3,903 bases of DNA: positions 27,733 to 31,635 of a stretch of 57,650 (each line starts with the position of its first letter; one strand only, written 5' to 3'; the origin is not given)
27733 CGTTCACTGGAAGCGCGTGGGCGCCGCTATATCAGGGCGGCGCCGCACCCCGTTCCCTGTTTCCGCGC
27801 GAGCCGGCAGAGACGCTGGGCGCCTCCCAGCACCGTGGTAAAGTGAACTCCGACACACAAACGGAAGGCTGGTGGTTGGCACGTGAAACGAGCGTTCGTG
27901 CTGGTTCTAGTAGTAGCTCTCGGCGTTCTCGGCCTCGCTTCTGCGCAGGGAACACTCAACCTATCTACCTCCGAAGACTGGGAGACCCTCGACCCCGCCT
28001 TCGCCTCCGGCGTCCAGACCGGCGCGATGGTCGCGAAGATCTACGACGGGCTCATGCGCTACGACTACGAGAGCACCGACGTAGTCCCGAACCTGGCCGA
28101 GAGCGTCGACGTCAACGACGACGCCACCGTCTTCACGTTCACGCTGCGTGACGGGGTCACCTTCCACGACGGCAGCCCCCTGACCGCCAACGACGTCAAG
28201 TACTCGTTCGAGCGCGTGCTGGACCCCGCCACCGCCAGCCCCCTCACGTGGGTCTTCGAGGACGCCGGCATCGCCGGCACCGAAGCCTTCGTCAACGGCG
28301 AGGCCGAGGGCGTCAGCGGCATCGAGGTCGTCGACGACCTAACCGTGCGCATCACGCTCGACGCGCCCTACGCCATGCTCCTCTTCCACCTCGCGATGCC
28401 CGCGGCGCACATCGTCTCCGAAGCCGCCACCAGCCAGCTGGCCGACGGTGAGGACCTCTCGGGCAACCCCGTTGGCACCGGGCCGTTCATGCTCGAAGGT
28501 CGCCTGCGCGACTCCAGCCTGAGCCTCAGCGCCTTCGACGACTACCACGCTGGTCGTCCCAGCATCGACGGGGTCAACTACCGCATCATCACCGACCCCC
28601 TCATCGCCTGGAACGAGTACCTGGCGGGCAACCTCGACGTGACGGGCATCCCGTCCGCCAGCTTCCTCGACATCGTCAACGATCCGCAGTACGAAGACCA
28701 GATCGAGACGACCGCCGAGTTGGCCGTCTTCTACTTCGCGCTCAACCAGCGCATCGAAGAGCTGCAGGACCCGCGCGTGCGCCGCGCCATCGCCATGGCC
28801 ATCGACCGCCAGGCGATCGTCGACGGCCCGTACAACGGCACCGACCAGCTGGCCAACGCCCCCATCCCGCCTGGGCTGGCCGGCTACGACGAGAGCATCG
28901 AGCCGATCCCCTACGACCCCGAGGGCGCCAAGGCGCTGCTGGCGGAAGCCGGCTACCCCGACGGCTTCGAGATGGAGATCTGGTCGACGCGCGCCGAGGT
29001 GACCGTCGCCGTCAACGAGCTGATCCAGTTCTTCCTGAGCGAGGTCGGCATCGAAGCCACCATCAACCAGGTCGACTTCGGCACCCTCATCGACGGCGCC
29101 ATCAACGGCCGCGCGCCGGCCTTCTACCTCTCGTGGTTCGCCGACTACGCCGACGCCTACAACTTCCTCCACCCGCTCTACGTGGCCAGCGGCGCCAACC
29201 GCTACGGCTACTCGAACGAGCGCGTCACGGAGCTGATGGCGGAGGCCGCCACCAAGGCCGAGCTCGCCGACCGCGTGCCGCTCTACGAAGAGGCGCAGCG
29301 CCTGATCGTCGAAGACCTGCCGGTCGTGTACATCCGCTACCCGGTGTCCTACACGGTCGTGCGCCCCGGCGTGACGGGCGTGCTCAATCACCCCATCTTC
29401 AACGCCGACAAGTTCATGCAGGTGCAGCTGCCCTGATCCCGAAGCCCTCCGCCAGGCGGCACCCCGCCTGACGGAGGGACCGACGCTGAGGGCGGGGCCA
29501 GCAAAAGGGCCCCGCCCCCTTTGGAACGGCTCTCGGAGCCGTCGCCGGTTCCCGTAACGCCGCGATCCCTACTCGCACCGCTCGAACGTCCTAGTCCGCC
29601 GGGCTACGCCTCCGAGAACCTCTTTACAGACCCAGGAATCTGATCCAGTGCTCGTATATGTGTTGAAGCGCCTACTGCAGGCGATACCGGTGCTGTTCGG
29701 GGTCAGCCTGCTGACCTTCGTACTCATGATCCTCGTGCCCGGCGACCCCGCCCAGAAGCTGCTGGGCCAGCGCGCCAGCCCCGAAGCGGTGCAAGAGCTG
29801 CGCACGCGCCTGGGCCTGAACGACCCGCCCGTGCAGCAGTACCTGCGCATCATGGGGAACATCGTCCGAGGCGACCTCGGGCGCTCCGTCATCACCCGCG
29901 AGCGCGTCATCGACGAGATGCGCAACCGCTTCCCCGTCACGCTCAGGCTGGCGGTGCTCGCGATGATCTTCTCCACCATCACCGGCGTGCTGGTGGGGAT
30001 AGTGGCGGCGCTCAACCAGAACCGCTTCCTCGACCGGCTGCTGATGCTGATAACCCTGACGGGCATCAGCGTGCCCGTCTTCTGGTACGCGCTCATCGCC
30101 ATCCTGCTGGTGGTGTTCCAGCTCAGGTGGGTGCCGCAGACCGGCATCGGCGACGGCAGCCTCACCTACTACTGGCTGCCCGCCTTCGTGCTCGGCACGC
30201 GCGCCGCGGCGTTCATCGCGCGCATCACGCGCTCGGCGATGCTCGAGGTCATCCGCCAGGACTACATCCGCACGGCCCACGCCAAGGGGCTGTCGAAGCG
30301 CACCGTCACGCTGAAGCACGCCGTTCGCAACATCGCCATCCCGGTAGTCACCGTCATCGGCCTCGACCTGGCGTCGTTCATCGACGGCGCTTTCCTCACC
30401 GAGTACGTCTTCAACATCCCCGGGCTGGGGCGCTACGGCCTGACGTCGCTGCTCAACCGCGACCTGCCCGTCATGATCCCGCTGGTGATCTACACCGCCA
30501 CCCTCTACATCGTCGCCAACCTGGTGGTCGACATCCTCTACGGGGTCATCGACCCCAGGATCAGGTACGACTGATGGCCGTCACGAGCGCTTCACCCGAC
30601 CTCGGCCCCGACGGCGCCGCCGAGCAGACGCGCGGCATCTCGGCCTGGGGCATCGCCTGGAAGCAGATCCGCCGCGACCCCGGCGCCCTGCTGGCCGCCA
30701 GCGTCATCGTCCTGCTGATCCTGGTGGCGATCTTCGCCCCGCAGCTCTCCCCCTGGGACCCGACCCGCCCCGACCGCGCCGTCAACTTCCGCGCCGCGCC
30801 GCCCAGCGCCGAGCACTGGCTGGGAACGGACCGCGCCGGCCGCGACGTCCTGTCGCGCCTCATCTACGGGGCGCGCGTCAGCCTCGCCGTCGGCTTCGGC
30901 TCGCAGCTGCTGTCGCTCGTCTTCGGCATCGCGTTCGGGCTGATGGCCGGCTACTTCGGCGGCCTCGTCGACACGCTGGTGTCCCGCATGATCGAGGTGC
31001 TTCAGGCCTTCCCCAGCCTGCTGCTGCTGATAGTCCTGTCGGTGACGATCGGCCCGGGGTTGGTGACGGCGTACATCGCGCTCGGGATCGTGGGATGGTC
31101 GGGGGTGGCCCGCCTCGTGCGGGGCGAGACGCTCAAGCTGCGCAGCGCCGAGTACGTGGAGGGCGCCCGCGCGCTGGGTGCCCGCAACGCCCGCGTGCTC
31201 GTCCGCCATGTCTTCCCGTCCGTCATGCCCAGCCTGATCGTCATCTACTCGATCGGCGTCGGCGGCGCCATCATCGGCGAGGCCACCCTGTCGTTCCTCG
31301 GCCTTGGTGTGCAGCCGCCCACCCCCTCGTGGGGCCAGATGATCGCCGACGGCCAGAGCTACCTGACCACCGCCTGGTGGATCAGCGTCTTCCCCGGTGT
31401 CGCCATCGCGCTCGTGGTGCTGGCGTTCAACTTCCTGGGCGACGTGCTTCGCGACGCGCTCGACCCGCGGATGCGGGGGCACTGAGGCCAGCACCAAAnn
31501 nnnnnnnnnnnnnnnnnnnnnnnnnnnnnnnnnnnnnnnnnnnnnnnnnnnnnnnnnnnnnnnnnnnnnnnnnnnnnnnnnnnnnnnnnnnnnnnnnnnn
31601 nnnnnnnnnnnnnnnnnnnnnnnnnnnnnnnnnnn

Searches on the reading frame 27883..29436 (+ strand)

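Call 11: search_protein_families(library=pfam, proteins=[window:27883-29436:+], max_evalue=0.001)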
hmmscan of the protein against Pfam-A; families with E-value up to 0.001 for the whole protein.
window:27883-29436:+ (517 aa): 1 family
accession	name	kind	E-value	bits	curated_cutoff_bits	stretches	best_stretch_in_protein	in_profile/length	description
PF00496.27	SBP_bac_5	-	2.6e-96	323.4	32.4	1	67-438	2-366/368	Bacterial extracellular solute-binding proteins, family 5 Middle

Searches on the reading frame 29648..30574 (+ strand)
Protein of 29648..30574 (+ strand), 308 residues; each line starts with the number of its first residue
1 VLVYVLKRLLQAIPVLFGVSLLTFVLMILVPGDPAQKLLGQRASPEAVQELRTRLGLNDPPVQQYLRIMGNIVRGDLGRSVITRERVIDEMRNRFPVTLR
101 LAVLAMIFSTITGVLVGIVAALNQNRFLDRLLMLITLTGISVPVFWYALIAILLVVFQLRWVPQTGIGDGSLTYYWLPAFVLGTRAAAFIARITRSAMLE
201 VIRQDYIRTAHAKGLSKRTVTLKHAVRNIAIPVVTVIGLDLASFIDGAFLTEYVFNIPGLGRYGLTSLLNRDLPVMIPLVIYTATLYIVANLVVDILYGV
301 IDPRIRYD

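Call 11: search_protein_families(library=pfam, proteins=[window:29648-30574:+], max_evalue=0.001)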
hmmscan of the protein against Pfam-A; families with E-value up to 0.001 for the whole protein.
window:29648-30574:+ (308 aa): 2 families
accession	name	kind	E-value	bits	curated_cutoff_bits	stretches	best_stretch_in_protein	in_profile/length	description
PF00528.27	BPD_transp_1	-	2.2e-41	142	26.4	1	113-306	1-183/184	Binding-protein-dependent transport system inner membrane component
PF19300.4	BPD_transp_1_N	-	6.6e-17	62.2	23.8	1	1-102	1-114/114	Binding-prot-dependent transport system membrane comp, N-term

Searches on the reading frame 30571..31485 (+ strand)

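Call 11: search_protein_families(library=pfam, proteins=[window:30571-31485:+], max_evalue=0.001)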
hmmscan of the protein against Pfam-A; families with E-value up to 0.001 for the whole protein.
window:30571-31485:+ (304 aa): 2 families
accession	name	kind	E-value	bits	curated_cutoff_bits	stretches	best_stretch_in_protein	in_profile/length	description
PF00528.27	BPD_transp_1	-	1.1e-36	126.8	26.4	1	119-302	1-183/184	Binding-protein-dependent transport system inner membrane component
PF12911.12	OppC_N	-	3.6e-12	46.4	23.9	1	24-78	1-53/53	N-terminal TM domain of oligopeptide transport permease C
